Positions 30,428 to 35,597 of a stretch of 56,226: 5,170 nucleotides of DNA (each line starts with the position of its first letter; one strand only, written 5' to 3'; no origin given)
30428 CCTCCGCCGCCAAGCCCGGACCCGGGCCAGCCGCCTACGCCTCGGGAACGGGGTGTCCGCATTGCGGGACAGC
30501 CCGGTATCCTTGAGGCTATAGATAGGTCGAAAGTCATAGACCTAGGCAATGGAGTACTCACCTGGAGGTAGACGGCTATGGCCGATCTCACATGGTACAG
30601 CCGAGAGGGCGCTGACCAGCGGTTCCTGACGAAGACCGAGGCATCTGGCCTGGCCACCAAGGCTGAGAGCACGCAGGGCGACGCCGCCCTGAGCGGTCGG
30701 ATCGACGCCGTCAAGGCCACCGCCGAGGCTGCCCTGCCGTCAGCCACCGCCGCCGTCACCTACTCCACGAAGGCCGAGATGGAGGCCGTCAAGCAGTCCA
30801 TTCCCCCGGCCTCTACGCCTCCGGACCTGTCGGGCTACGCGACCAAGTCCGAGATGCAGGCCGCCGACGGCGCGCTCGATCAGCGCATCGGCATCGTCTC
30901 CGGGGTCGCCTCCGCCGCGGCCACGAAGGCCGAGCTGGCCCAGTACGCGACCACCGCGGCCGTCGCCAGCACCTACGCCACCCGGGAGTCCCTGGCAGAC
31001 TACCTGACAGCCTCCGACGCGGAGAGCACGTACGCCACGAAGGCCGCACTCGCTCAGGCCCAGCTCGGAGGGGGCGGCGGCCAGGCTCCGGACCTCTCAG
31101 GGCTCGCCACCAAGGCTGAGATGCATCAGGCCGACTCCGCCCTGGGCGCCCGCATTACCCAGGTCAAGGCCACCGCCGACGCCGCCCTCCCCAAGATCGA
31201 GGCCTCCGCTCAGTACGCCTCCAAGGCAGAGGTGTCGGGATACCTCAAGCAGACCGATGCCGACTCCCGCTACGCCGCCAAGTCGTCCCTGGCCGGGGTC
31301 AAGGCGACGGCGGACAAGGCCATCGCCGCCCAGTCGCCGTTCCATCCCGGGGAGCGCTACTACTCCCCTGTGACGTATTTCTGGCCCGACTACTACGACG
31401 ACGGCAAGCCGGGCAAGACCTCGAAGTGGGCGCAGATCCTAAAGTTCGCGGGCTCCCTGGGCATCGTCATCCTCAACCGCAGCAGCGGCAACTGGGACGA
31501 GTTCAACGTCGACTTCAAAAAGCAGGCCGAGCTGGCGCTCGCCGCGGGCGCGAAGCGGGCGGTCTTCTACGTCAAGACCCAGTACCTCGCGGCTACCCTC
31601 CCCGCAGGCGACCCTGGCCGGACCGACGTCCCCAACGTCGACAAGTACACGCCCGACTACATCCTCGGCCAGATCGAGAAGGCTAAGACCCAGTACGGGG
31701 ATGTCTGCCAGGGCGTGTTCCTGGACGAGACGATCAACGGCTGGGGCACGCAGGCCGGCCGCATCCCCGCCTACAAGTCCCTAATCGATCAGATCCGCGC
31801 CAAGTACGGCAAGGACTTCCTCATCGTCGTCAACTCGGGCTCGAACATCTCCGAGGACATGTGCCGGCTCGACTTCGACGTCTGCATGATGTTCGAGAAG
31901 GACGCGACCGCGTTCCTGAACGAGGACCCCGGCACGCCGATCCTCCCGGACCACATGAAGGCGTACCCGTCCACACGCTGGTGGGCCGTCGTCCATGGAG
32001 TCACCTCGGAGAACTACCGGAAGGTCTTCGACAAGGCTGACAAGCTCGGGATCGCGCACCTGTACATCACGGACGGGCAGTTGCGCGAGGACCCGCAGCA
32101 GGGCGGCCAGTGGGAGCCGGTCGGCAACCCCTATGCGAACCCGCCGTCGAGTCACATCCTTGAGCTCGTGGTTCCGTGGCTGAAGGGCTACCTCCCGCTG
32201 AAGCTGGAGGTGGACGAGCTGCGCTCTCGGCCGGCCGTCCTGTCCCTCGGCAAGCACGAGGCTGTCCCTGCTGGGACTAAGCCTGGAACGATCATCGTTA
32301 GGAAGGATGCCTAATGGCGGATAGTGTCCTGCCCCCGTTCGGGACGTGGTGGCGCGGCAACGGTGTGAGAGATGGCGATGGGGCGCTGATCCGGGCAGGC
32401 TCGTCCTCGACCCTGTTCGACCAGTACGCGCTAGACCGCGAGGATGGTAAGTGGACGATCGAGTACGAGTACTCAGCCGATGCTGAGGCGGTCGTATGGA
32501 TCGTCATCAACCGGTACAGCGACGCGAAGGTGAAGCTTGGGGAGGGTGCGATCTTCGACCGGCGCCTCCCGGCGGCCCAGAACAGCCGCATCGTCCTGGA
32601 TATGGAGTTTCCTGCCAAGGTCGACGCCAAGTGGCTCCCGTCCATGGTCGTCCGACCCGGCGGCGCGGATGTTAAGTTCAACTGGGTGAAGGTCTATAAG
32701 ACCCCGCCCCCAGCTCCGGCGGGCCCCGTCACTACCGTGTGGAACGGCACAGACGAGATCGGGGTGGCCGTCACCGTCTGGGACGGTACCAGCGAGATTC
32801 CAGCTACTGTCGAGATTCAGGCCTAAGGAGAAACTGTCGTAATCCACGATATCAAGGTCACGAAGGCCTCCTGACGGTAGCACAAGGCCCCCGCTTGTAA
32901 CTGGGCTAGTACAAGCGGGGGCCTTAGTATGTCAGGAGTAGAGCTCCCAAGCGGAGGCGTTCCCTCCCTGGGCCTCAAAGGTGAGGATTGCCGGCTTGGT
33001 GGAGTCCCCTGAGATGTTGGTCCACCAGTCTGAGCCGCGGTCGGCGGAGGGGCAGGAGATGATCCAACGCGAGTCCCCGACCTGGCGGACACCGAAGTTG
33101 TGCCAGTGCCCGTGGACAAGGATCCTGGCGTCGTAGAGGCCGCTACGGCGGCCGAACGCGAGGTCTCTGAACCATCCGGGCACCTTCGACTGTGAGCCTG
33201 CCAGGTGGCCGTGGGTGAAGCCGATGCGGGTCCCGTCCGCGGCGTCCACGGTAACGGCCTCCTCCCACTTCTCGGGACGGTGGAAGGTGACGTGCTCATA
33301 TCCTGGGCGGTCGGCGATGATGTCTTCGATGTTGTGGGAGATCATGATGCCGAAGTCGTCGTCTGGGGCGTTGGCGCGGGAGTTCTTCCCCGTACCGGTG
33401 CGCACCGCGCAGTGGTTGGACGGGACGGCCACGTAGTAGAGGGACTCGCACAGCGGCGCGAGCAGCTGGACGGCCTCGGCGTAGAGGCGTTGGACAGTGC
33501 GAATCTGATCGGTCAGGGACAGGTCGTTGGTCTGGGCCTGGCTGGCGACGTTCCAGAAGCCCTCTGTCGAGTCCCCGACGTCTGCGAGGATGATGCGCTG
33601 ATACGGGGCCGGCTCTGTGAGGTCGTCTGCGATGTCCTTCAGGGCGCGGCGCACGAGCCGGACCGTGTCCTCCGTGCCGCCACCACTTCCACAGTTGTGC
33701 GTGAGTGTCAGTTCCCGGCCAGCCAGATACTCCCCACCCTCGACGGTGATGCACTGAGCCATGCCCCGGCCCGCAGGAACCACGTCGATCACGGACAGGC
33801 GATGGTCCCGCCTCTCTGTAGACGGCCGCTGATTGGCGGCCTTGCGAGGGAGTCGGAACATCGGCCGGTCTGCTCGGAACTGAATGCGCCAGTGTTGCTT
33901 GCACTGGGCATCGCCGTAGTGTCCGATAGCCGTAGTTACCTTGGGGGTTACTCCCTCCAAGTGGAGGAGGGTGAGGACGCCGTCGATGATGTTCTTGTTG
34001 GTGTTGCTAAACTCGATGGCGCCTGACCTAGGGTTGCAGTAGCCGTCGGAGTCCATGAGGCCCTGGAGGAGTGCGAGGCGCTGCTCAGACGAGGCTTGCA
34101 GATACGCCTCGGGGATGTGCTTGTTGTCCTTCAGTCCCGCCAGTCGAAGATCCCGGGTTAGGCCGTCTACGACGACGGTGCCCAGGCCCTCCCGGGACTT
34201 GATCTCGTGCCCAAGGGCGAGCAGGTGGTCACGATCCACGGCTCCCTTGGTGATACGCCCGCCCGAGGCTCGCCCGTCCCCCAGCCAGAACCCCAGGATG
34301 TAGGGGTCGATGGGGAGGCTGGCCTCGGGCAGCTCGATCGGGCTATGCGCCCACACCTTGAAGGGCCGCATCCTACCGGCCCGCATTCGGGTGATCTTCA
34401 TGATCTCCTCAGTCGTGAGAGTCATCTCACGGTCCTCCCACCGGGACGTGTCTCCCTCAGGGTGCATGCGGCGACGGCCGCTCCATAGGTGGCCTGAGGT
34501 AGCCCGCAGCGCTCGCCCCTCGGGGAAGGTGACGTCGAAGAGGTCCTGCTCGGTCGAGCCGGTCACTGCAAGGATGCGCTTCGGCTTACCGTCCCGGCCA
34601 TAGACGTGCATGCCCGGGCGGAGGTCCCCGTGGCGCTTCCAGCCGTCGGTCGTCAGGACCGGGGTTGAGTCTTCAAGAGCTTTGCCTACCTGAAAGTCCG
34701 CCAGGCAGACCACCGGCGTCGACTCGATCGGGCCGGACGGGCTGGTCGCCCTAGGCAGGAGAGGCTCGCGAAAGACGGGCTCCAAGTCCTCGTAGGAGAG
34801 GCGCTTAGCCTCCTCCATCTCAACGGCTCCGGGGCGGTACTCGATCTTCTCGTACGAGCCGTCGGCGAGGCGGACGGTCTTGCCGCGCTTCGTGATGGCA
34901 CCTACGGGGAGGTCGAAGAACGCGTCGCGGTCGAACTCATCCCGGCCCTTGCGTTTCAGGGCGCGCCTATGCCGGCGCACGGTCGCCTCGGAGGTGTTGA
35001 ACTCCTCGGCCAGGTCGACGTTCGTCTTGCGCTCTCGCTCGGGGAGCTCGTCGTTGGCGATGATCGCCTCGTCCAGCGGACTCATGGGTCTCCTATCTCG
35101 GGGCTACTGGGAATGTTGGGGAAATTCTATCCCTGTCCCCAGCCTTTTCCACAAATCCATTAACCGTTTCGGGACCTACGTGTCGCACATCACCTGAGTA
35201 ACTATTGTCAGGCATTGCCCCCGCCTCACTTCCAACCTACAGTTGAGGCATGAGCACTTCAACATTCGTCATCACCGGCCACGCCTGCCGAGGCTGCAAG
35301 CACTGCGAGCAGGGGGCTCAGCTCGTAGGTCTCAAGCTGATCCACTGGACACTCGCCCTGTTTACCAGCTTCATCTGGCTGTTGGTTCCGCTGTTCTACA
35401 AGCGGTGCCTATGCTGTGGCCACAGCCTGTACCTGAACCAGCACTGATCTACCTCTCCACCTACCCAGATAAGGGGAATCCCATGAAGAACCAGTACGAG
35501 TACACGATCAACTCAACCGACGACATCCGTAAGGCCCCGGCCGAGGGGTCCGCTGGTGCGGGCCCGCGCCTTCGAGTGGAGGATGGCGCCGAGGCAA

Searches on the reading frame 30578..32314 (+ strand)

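Call 31: search_protein_families(library=phrogs, max_evalue=0.001, proteins=[window:30578-32314:+])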
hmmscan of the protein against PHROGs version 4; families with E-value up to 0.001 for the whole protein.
window:30578-32314:+ (578 aa): 0 families

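Call 76: search_protein_families(library=pfam, max_evalue=0.001, proteins=[window:30578-32314:+])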
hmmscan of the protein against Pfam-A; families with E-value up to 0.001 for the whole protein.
window:30578-32314:+ (578 aa): 1 family
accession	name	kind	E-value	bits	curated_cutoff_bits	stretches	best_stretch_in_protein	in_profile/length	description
PF12138.14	Spherulin4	-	6.3e-13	49.2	30.2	1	284-501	15-222/239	Spherulation-specific family 4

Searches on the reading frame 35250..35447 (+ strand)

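Call 17: search_protein_families(library=pfam, max_evalue=0.01, proteins=[window:35250-35447:+])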
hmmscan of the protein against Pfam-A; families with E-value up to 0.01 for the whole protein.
window:35250-35447:+ (65 aa): 0 families

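Call 18: search_protein_families(library=phrogs, max_evalue=0.01, proteins=[window:35250-35447:+])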
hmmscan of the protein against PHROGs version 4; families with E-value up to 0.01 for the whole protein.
window:35250-35447:+ (65 aa): 1 family
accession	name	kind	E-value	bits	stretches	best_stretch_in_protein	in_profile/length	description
phrog_23410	-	unknown function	1.5e-05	26.2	1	10-65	26-77/83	-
